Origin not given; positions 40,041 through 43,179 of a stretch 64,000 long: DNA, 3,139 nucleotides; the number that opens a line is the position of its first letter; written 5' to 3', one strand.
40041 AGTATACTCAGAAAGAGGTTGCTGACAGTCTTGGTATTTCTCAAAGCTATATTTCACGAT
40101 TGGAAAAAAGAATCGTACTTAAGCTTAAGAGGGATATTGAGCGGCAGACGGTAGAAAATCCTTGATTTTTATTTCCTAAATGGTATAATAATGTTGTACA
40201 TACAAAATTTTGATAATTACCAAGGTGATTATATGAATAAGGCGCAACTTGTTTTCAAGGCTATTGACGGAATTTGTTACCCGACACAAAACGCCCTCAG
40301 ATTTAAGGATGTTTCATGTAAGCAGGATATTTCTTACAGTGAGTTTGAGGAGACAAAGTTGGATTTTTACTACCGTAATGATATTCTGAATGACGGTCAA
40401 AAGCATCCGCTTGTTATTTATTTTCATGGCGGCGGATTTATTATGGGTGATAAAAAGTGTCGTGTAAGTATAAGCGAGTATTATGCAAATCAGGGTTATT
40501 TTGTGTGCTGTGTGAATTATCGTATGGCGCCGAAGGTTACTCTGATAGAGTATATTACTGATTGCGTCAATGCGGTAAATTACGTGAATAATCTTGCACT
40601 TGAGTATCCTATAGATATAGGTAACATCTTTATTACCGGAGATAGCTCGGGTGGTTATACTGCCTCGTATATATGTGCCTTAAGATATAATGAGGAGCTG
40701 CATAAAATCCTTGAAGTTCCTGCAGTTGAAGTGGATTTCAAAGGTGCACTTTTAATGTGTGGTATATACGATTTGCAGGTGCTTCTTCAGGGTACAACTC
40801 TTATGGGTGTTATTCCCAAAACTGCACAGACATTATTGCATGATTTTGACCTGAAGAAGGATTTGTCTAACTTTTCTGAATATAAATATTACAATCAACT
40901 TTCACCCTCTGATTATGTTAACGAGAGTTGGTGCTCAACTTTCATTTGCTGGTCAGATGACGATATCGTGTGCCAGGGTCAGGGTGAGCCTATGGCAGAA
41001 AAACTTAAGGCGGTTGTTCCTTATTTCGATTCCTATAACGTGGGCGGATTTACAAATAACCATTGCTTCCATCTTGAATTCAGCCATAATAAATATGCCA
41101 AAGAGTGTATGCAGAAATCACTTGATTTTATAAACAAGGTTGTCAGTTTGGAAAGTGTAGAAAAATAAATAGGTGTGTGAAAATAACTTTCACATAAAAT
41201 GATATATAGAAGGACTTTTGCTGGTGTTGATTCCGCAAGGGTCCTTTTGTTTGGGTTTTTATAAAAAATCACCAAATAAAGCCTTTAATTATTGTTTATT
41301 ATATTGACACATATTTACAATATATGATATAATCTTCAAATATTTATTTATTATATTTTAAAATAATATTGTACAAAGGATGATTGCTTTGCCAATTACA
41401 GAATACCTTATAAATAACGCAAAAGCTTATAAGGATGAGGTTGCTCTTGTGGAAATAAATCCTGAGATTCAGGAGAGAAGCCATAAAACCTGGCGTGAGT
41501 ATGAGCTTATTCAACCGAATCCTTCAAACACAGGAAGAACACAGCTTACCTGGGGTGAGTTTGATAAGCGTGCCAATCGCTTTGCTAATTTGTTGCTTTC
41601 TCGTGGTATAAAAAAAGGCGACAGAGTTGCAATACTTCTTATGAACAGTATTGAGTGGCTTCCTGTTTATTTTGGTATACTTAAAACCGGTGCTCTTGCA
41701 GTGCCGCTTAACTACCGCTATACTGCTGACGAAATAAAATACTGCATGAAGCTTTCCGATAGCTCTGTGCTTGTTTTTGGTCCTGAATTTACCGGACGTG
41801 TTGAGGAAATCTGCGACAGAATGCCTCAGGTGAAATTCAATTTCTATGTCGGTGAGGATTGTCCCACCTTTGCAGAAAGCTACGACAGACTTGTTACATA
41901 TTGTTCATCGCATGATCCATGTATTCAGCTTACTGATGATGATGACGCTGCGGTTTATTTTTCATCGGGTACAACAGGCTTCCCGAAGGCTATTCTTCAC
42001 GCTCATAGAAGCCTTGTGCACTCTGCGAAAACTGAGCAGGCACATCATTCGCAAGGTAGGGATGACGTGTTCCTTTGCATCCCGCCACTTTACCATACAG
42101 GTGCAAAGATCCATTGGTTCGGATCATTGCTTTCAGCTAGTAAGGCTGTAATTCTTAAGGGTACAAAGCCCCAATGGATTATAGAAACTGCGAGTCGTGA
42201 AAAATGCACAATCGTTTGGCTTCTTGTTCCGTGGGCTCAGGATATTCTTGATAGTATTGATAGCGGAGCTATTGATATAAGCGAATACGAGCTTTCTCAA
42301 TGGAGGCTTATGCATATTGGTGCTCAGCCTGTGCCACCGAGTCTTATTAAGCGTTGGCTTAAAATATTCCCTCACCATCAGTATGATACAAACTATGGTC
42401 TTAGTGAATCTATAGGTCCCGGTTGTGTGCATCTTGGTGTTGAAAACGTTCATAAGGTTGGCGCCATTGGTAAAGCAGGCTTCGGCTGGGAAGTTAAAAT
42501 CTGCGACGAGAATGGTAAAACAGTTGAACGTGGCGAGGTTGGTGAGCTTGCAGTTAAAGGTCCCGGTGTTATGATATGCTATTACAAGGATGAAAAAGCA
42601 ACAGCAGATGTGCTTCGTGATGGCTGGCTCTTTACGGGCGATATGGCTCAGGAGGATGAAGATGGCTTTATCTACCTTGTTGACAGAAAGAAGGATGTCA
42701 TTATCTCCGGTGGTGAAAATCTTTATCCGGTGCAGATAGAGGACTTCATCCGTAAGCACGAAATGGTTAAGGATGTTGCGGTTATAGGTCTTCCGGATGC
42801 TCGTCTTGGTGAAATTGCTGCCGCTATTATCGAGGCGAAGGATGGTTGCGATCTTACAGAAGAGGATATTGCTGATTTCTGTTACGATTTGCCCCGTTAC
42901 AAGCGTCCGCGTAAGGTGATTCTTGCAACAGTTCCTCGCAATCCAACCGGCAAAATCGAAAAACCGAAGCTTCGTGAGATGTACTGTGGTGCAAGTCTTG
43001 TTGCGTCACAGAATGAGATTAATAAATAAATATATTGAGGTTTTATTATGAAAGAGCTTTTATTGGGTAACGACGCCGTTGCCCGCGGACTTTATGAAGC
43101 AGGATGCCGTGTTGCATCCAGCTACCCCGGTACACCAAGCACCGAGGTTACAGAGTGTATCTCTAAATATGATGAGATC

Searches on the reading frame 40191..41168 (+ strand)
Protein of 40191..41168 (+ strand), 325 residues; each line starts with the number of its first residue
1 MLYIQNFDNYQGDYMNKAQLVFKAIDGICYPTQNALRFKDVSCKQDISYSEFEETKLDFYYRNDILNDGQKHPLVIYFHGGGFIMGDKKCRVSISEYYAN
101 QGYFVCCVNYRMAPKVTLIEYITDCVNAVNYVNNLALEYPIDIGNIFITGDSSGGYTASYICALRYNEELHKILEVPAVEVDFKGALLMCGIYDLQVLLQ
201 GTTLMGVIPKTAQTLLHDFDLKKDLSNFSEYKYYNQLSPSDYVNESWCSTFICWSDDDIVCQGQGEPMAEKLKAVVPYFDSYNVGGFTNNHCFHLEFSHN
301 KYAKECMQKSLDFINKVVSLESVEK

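Call 69: search_protein_families(library=pfam, max_evalue=0.001, proteins=[window:40191-41168:+])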
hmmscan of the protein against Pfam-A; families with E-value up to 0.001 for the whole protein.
window:40191-41168:+ (325 aa): 5 families
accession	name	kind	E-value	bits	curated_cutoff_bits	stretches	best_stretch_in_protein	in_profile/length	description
PF20434.5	BD-FAE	-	4.1e-25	89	26.8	1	67-272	8-215/215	BD-FAE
PF07859.19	Abhydrolase_3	-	1.3e-17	64.7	25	1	75-195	1-112/210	alpha/beta hydrolase fold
PF00135.34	COesterase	-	0.00045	19.7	27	0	67-169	98-208/515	Carboxylesterase family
PF00326.27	Peptidase_S9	-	0.00064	19.7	22.6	0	122-165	45-84/213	Prolyl oligopeptidase family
PF10340.15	Say1_Mug180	-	0.00085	18.7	21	0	53-157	101-208/374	Steryl acetyl hydrolase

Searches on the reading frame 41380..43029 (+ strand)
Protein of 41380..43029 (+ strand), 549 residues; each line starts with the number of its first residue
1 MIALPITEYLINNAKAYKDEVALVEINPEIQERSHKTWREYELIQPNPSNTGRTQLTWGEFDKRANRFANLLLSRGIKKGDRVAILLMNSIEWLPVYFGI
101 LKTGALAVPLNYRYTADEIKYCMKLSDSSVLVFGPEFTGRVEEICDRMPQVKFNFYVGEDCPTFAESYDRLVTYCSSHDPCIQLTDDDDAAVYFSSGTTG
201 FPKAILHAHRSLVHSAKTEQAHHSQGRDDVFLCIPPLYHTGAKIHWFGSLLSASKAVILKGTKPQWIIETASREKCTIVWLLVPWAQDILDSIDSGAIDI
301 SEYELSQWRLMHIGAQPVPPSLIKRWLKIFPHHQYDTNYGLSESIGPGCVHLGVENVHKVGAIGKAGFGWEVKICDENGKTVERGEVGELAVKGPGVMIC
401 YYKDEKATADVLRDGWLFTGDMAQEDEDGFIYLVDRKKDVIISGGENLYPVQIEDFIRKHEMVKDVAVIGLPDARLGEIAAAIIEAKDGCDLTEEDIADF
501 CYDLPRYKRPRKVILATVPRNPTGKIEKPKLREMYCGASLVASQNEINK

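Call 69: search_protein_families(library=pfam, max_evalue=0.001, proteins=[window:41380-43029:+])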
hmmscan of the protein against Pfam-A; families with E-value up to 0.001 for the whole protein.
window:41380-43029:+ (549 aa): 3 families
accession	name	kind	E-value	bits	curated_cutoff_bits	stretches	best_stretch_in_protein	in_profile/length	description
PF00501.34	AMP-binding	-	1.2e-73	248.5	29.9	1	51-402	17-384/384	AMP-binding enzyme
PF13193.12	AMP-binding_C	-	1.7e-10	42.1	24.5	1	452-525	1-76/76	AMP-binding enzyme C-terminal domain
PF23562.2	AMP-binding_C_3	-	0.00046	21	20.8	0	440-497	4-59/124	AMP-binding enzyme C-terminal domain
